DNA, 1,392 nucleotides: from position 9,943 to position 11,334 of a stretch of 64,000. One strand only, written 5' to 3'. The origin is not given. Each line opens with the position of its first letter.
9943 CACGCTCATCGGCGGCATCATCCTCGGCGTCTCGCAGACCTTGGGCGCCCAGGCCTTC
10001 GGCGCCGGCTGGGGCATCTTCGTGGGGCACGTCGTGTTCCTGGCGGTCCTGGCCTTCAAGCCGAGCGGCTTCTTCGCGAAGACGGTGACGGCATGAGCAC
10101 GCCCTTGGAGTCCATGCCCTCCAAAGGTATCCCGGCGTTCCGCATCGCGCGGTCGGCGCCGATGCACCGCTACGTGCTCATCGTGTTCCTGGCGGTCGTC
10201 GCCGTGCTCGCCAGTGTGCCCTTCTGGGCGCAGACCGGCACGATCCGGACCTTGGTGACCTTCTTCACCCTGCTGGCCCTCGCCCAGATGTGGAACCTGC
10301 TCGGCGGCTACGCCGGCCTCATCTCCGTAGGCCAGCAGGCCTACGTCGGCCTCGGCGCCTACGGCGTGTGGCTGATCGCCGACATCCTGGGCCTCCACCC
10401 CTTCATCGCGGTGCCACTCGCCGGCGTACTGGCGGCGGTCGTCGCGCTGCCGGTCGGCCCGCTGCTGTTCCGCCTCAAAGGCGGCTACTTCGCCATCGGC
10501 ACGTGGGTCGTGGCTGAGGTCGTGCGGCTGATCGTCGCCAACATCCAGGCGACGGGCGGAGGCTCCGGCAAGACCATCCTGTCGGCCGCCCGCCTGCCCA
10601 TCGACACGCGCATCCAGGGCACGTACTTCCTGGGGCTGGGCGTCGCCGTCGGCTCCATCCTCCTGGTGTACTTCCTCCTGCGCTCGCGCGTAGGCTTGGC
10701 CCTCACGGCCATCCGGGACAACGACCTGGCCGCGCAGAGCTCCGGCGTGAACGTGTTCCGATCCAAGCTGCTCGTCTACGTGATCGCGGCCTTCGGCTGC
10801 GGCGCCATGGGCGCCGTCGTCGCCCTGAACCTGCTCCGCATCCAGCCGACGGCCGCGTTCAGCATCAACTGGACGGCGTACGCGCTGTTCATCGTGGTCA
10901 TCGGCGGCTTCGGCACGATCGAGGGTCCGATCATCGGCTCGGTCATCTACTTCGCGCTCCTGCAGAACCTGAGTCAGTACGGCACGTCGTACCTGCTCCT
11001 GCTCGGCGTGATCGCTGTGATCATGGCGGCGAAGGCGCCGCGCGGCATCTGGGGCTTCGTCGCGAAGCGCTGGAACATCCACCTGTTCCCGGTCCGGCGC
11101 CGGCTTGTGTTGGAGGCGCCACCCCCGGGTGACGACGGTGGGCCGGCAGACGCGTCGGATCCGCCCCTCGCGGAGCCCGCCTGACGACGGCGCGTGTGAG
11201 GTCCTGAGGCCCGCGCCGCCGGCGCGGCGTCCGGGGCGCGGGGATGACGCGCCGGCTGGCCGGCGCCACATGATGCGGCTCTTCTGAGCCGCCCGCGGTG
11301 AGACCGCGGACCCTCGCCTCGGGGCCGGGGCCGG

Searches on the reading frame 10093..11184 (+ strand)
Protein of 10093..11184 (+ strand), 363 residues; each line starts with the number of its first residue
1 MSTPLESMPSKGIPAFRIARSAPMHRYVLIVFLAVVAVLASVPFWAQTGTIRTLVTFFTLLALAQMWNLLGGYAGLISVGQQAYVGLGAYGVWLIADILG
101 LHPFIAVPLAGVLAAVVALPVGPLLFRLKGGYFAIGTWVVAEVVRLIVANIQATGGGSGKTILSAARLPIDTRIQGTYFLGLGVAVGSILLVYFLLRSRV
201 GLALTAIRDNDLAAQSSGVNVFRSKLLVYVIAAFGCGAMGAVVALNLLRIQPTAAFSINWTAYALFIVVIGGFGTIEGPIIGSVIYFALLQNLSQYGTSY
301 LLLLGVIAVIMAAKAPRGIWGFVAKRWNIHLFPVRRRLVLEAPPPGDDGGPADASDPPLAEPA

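Call 61: search_protein_families(library=pfam, proteins=[window:10093-11184:+], max_evalue=0.001)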
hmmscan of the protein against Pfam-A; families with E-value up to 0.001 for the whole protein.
window:10093-11184:+ (363 aa): 1 family
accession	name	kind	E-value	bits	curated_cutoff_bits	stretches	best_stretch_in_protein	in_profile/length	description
PF02653.21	BPD_transp_2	-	2.8e-32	112.4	26.8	1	51-307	3-264/269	Branched-chain amino acid transport system / permease component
